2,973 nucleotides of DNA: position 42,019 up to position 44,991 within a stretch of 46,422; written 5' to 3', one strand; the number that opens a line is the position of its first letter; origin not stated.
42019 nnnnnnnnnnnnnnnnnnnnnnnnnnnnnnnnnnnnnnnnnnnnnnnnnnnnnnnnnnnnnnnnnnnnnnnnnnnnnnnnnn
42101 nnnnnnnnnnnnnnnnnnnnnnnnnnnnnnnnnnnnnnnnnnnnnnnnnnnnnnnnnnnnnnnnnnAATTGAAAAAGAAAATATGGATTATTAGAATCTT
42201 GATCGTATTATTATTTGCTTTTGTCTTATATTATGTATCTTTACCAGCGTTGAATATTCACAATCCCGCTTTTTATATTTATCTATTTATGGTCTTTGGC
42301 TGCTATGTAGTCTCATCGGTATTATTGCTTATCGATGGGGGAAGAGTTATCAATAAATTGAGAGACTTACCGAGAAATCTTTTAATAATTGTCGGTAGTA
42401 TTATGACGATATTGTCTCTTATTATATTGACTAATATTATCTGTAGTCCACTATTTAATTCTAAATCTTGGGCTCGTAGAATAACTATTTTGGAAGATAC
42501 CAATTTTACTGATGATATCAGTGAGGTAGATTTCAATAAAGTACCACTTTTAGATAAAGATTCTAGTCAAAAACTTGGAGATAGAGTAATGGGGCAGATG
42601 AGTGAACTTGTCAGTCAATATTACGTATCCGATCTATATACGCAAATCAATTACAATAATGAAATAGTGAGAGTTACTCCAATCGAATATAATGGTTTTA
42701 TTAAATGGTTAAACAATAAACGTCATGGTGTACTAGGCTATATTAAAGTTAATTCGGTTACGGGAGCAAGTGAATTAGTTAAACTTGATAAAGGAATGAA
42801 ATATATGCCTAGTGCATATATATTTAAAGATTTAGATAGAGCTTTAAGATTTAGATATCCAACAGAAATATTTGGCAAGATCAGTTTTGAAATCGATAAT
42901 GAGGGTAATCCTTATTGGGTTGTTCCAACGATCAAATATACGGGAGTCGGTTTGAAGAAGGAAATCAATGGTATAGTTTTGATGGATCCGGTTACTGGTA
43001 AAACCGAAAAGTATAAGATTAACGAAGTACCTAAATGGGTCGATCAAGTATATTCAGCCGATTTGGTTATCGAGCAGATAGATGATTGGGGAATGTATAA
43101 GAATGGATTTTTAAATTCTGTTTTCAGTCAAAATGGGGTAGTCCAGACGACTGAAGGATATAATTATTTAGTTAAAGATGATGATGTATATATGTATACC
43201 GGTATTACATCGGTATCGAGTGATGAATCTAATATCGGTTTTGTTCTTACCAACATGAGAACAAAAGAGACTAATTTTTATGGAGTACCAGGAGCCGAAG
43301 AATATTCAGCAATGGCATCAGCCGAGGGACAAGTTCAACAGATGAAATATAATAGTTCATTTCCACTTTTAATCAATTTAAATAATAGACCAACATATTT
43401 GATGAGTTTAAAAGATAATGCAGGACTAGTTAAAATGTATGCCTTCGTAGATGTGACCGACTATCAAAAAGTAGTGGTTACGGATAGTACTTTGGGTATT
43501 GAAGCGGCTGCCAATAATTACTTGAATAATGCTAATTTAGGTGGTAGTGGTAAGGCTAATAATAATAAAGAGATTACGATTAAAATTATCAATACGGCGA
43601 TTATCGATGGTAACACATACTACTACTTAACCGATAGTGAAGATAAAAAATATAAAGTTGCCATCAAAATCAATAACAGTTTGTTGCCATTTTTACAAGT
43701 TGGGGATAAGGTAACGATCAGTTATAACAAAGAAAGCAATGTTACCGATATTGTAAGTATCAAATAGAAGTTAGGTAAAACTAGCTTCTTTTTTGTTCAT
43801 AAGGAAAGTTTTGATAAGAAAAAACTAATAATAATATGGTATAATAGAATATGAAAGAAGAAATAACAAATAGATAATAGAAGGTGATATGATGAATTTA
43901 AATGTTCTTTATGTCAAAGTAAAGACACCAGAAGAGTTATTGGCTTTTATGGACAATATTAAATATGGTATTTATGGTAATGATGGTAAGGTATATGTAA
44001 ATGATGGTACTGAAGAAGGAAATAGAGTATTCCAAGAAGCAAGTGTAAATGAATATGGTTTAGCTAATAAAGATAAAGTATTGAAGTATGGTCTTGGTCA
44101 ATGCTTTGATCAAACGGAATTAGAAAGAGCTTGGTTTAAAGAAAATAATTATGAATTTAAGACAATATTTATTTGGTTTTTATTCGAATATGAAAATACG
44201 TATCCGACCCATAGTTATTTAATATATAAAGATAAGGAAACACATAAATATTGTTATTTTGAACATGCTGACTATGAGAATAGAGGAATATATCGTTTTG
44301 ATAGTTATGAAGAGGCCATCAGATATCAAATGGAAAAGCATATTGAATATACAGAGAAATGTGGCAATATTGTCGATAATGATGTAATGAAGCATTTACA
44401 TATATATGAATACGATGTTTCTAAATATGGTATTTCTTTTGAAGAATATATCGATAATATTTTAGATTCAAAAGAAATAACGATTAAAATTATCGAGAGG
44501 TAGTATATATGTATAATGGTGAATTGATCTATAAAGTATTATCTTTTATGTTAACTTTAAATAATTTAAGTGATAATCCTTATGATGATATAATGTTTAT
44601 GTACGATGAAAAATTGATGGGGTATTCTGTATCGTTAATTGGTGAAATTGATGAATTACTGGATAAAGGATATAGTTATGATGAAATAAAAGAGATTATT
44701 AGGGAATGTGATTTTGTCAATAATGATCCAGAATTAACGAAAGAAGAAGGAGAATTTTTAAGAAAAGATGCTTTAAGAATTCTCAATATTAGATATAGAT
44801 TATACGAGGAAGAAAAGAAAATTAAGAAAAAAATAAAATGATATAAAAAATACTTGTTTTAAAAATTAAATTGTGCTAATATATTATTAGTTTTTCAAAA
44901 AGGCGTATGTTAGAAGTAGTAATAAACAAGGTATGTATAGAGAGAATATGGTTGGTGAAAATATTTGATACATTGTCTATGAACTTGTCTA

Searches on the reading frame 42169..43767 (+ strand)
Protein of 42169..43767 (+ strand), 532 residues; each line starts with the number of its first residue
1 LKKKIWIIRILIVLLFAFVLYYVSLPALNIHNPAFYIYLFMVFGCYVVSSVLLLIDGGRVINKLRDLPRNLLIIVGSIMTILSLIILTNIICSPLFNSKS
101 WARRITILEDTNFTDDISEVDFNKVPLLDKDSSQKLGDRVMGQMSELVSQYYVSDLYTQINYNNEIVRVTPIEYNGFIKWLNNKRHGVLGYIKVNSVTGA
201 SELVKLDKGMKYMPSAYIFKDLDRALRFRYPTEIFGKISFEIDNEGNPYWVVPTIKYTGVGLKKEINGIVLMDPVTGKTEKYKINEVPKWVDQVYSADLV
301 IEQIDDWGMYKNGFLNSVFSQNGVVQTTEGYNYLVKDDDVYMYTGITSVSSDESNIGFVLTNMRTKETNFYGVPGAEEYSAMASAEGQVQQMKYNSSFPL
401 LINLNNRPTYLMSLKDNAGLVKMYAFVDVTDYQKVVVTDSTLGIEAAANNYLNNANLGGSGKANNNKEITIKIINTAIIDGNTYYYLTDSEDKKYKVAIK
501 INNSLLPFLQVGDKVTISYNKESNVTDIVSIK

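Call 26: search_protein_families(library=pfam, proteins=[window:42169-43767:+], max_evalue=0.001)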
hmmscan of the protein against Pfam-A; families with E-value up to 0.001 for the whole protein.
window:42169-43767:+ (532 aa): 0 families

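Call 47: search_protein_families(library=ncbifam, proteins=[window:42169-43767:+], max_evalue=0.01)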
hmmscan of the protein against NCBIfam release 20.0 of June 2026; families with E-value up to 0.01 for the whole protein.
window:42169-43767:+ (532 aa): 0 families

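Call 70: search_solved_structures(query=window:42169-43767:+, max_evalue=1)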
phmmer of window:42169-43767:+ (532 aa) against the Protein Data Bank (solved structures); distinct sequences matched with E-value up to 1: 0.

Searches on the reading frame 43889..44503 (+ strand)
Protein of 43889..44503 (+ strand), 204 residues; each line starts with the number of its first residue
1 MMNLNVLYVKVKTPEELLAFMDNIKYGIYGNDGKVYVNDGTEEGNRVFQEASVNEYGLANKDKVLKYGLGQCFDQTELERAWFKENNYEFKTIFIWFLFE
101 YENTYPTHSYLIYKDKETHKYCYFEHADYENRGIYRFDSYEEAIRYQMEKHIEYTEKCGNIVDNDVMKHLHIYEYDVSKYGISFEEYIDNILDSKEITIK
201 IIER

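Call 26: search_protein_families(library=pfam, proteins=[window:43889-44503:+], max_evalue=0.001)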
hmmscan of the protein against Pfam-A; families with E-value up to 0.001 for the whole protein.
window:43889-44503:+ (204 aa): 0 families

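Call 47: search_protein_families(library=ncbifam, proteins=[window:43889-44503:+], max_evalue=0.01)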
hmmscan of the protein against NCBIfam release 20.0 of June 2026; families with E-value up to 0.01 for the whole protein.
window:43889-44503:+ (204 aa): 0 families

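Call 71: search_solved_structures(query=window:43889-44503:+, max_evalue=1)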
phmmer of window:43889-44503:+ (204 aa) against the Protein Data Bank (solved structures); distinct sequences matched with E-value up to 1: 0.

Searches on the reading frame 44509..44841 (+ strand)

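Call 26: search_protein_families(library=pfam, proteins=[window:44509-44841:+], max_evalue=0.001)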
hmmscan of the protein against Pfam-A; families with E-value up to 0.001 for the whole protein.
window:44509-44841:+ (110 aa): 0 families

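Call 47: search_protein_families(library=ncbifam, proteins=[window:44509-44841:+], max_evalue=0.01)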
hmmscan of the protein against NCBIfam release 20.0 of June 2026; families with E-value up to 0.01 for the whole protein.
window:44509-44841:+ (110 aa): 1 family
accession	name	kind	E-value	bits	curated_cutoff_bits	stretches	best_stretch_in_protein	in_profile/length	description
NF010733.0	PRK14135.1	equivalog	0.0029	17.3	240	1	48-108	186-241/267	recombination regulator RecX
